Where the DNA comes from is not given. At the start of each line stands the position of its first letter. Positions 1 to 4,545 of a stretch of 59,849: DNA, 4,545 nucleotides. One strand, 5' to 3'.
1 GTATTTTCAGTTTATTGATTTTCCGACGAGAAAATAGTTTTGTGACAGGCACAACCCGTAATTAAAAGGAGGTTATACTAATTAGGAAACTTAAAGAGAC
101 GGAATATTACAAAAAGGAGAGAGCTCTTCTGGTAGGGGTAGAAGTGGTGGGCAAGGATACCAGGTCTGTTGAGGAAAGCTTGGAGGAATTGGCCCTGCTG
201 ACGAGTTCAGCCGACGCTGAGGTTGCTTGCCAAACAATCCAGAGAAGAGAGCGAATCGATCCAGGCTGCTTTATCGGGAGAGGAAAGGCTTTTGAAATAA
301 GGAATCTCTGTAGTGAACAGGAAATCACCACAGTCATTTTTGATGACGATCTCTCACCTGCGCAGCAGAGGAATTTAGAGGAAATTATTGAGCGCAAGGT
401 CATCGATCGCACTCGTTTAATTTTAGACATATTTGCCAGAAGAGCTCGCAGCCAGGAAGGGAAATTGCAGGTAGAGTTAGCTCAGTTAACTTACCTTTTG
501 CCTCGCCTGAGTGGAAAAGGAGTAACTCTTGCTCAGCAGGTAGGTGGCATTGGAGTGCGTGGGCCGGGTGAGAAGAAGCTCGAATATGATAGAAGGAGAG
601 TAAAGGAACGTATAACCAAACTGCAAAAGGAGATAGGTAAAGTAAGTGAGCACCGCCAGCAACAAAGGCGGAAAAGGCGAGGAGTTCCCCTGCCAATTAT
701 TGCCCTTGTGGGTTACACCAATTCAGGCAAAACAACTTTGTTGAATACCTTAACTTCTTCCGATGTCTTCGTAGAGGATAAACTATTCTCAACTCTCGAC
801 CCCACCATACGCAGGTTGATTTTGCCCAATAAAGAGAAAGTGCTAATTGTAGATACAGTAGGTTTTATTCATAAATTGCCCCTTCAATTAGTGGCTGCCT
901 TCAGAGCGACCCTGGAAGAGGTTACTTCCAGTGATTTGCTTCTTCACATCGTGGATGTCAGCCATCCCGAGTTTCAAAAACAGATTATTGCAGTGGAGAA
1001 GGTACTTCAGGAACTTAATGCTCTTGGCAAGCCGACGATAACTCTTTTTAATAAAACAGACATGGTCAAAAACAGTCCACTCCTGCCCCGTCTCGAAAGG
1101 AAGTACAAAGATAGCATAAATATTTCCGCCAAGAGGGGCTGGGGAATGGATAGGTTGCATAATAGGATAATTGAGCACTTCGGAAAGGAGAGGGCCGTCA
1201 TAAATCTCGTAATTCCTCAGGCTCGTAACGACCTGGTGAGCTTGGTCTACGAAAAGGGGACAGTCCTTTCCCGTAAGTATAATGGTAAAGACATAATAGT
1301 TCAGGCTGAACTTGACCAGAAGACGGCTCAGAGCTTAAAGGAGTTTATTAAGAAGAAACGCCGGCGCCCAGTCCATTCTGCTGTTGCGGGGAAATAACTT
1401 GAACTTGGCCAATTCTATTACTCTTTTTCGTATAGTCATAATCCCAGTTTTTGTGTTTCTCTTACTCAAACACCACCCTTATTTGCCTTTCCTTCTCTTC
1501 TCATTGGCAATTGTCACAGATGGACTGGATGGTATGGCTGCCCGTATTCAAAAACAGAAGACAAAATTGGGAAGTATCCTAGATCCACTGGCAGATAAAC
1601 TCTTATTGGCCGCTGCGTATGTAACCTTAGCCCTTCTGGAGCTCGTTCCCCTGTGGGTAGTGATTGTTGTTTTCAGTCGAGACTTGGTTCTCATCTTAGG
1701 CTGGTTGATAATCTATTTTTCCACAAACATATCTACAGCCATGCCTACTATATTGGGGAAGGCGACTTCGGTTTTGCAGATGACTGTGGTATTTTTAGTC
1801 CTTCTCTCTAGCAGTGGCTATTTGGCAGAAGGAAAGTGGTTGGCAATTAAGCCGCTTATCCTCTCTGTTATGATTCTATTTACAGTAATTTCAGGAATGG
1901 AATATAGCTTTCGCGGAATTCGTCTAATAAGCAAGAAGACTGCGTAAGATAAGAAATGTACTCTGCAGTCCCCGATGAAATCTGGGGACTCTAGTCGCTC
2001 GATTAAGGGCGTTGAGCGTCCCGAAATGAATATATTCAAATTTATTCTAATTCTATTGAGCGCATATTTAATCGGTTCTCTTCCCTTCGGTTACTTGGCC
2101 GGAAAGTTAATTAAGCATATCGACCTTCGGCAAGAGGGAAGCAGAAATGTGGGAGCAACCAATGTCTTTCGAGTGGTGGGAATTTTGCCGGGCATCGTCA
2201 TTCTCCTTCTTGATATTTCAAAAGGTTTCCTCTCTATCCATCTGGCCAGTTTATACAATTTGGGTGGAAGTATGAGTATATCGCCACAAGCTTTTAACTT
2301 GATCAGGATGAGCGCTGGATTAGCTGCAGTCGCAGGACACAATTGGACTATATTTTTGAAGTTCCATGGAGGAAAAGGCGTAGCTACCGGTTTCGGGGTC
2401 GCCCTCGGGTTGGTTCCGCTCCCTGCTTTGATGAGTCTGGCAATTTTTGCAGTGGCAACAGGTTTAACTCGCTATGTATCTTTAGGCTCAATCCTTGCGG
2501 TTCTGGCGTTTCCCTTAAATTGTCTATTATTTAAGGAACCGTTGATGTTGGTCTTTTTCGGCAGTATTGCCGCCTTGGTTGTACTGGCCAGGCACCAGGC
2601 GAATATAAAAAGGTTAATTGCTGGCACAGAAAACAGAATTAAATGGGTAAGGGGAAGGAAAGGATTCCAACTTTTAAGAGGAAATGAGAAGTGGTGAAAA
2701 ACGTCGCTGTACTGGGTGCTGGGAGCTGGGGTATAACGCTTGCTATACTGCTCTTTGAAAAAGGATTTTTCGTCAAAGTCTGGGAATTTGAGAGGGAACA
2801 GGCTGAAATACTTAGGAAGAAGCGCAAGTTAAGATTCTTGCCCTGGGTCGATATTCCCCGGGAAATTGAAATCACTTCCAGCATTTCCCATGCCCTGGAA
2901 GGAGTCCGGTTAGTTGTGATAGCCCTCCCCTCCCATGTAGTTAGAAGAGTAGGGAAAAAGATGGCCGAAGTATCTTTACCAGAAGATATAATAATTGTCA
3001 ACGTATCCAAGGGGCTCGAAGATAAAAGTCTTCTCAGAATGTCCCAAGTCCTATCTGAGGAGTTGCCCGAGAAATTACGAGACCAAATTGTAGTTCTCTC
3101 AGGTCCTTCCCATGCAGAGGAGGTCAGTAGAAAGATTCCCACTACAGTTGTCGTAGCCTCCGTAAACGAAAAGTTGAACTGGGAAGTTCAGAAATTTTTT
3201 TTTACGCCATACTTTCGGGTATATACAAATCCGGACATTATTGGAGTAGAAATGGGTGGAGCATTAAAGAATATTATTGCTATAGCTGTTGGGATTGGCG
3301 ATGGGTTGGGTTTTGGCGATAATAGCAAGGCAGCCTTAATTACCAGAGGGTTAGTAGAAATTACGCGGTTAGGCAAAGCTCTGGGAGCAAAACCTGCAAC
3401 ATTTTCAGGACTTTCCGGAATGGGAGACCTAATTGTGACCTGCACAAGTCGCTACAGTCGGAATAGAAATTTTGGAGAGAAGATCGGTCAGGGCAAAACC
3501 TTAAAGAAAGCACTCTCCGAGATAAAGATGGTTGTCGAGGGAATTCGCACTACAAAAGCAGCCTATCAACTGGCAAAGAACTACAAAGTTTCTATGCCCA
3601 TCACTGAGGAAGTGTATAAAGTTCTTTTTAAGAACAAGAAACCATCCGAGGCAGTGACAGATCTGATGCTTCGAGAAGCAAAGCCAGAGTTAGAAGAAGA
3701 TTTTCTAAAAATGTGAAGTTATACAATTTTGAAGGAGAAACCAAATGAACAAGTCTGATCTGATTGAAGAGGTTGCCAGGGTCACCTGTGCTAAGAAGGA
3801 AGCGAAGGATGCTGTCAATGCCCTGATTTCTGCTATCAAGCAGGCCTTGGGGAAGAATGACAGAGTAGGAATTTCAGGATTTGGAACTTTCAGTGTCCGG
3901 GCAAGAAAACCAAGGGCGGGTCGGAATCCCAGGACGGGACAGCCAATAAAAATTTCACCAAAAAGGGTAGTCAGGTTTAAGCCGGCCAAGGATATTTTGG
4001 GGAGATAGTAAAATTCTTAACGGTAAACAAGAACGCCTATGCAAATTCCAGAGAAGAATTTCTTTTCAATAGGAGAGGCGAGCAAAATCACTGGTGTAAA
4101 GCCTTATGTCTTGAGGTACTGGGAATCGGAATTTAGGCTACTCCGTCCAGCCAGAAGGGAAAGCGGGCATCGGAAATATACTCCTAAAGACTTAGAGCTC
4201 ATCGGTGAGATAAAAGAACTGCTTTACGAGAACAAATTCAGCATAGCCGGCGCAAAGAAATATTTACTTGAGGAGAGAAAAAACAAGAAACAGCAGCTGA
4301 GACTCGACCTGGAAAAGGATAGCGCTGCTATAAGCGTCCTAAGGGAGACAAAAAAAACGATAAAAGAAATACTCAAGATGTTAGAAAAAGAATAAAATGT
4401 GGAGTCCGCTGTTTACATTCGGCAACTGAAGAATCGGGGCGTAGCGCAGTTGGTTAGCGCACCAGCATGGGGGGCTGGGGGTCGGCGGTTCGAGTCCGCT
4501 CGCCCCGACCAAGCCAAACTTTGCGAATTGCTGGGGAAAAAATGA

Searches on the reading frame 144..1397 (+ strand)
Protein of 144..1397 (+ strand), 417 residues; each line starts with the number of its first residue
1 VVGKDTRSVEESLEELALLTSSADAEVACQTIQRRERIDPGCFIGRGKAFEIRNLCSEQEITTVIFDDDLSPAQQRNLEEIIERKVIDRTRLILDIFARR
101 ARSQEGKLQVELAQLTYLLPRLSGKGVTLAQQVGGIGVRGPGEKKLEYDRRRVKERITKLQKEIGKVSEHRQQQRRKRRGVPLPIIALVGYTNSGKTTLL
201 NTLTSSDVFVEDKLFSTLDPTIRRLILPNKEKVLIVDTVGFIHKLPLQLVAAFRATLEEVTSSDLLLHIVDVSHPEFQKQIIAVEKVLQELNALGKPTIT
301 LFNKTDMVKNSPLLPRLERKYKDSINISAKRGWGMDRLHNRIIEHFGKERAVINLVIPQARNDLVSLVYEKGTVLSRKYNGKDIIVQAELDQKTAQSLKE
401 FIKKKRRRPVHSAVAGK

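Call 10: search_protein_families(library=pfam, proteins=[window:144-1397:+], max_evalue=0.01)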
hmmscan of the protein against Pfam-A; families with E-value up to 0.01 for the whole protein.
window:144-1397:+ (417 aa): 12 families
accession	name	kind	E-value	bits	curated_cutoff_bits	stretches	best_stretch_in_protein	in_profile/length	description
PF13167.11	GTP-bdg_N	-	2e-32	112.1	25.4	1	10-98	1-89/89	GTP-binding GTPase N-terminal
PF16360.10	GTP-bdg_M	-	9.5e-30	103.4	29.5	1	100-178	1-79/79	GTP-binding GTPase Middle Region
PF01926.29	MMR_HSR1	-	6.7e-21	75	21.9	1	186-304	2-113/113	50S ribosome-binding GTPase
PF02492.25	cobW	-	1.7e-06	28.1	20.7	1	221-323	73-171/180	CobW/HypB/UreG, nucleotide-binding domain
PF00350.29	Dynamin_N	-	6.2e-06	26.8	27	1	186-221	1-36/168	Dynamin family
PF02421.24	FeoB_N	-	7.1e-06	26.1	27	1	186-312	3-122/156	Ferrous iron transport protein B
PF12631.12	MnmE_helical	-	1.9e-05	25.3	40.1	1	147-360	61-150/211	MnmE helical domain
PF16897.10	MMR_HSR1_Xtn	-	2.4e-05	24.7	35.2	1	296-345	56-103/106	C-terminal region of MMR_HSR1 domain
PF19275.4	HflX_C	-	4.8e-05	23.8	26.4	1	321-398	9-87/102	HflX C-terminal domain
PF03193.22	RsgA_GTPase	-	6.6e-05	23.2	30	0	151-241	73-168/174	RsgA GTPase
PF00009.33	GTP_EFTU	-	0.00061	19.9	26.5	0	262-346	92-186/188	Elongation factor Tu GTP binding domain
PF09439.16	SRPRB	-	0.0013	18.6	25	1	184-255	4-69/178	Signal recognition particle receptor beta subunit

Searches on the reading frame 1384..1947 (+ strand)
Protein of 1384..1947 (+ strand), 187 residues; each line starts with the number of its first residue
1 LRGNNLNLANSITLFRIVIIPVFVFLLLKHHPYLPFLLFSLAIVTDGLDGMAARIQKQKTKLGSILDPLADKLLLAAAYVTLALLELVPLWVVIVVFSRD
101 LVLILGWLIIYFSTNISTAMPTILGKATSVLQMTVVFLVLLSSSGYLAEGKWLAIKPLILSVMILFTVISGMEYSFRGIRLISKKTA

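Call 10: search_protein_families(library=pfam, proteins=[window:1384-1947:+], max_evalue=0.01)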
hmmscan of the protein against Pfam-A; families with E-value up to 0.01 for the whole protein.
window:1384-1947:+ (187 aa): 1 family
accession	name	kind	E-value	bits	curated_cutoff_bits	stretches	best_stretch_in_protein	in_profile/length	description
PF01066.26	CDP-OH_P_transf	-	2.2e-31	109.8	22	1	6-165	1-148/152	CDP-alcohol phosphatidyltransferase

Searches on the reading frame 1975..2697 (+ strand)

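Call 10: search_protein_families(library=pfam, proteins=[window:1975-2697:+], max_evalue=0.01)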
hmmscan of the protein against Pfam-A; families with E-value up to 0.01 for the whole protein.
window:1975-2697:+ (240 aa): 2 families
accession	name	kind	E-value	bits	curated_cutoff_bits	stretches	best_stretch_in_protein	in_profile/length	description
PF02660.20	G3P_acyltransf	-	2e-52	178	24.1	1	30-214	2-164/164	Glycerol-3-phosphate acyltransferase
PF16208.10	Keratin_2_head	-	0.0016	19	28.2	1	83-142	42-104/161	Keratin type II head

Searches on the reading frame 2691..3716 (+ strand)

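Call 10: search_protein_families(library=pfam, proteins=[window:2691-3716:+], max_evalue=0.01)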
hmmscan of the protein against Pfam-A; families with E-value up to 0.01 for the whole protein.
window:2691-3716:+ (341 aa): 5 families
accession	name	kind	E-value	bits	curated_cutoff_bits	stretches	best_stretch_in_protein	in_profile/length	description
PF07479.19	NAD_Gly3P_dh_C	-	2e-62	210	25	1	182-322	1-141/142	NAD-dependent glycerol-3-phosphate dehydrogenase C-terminus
PF01210.29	NAD_Gly3P_dh_N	-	3.2e-45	154.4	23.1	1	4-161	1-156/158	NAD-dependent glycerol-3-phosphate dehydrogenase N-terminus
PF20618.3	GPD_NAD_C_bact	-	2.1e-23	83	27.6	1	242-308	1-66/66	Bacterial GPD, NAD-dependent C-terminal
PF03446.21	NAD_binding_2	-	0.00013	22.5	21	1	4-103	1-91/161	NAD binding domain of 6-phosphogluconate dehydrogenase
PF03807.23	F420_oxidored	-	0.00049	21.1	21.6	1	5-102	2-89/94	NADP oxidoreductase coenzyme F420-dependent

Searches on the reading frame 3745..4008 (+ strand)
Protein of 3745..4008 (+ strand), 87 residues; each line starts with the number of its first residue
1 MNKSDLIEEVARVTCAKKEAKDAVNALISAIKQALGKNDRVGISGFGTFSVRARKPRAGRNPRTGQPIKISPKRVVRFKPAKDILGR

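Call 10: search_protein_families(library=pfam, proteins=[window:3745-4008:+], max_evalue=0.01)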
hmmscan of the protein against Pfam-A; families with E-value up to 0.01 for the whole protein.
window:3745-4008:+ (87 aa): 3 families
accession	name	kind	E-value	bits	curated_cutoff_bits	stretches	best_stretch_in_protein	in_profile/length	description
PF00216.26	Bac_DNA_binding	-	1.6e-30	105.6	22.4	1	1-84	1-85/90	Bacterial DNA-binding protein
PF18291.6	HU-HIG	-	0.002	18.6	26.2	1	4-85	35-115/125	HU domain fused to wHTH, Ig, or Glycine-rich motif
PF18175.6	HU-CCDC81_bac_2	-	0.0069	16.7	35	0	18-52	16-50/70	CCDC81-like prokaryotic HU domain 2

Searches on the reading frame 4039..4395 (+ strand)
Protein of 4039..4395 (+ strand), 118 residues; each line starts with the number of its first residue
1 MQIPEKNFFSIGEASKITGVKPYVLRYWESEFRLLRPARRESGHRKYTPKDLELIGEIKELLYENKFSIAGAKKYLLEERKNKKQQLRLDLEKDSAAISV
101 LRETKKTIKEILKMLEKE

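Call 10: search_protein_families(library=pfam, proteins=[window:4039-4395:+], max_evalue=0.01)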
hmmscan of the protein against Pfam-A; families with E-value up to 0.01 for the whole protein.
window:4039-4395:+ (118 aa): 2 families
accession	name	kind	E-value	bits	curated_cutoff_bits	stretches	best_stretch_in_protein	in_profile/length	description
PF13411.12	MerR_1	-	7.7e-22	77.6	21.6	1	9-77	1-67/69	MerR HTH family regulatory protein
PF00376.29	MerR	-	2.2e-12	47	28.2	1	10-47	1-38/38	MerR family regulatory protein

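Call 14: find_encoding_contigs(protein=window:4039-4395:+, flank=10000, max_places=10)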
Protein window:4039-4395:+ (118 aa): 2 contigs read that carry it; 2 places shown.
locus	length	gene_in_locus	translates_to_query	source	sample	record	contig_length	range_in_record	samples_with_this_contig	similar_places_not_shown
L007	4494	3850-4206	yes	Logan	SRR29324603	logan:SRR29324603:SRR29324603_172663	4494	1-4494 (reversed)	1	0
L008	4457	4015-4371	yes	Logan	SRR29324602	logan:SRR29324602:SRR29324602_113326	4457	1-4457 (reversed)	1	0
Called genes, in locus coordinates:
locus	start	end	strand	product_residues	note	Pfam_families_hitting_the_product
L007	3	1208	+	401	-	?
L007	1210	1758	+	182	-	PF01066:CDP-OH_P_transf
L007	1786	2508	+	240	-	PF02660:G3P_acyltransf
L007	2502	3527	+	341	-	PF01210:NAD_Gly3P_dh_N, PF07479:NAD_Gly3P_dh_C, PF20618:GPD_NAD_C_bact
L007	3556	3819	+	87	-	PF00216:Bac_DNA_binding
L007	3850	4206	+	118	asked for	PF00376:MerR, PF13411:MerR_1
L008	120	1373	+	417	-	PF13167:GTP-bdg_N, PF02492:cobW (faint), PF16360:GTP-bdg_M, PF12631:MnmE_helical (weak), PF00350:Dynamin_N (faint), PF01926:MMR_HSR1, PF02421:FeoB_N (weak), PF16897:MMR_HSR1_Xtn (faint)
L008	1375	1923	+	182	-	PF01066:CDP-OH_P_transf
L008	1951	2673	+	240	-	PF02660:G3P_acyltransf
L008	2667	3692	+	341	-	PF01210:NAD_Gly3P_dh_N, PF07479:NAD_Gly3P_dh_C, PF20618:GPD_NAD_C_bact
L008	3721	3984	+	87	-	PF00216:Bac_DNA_binding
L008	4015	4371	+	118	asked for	PF00376:MerR, PF13411:MerR_1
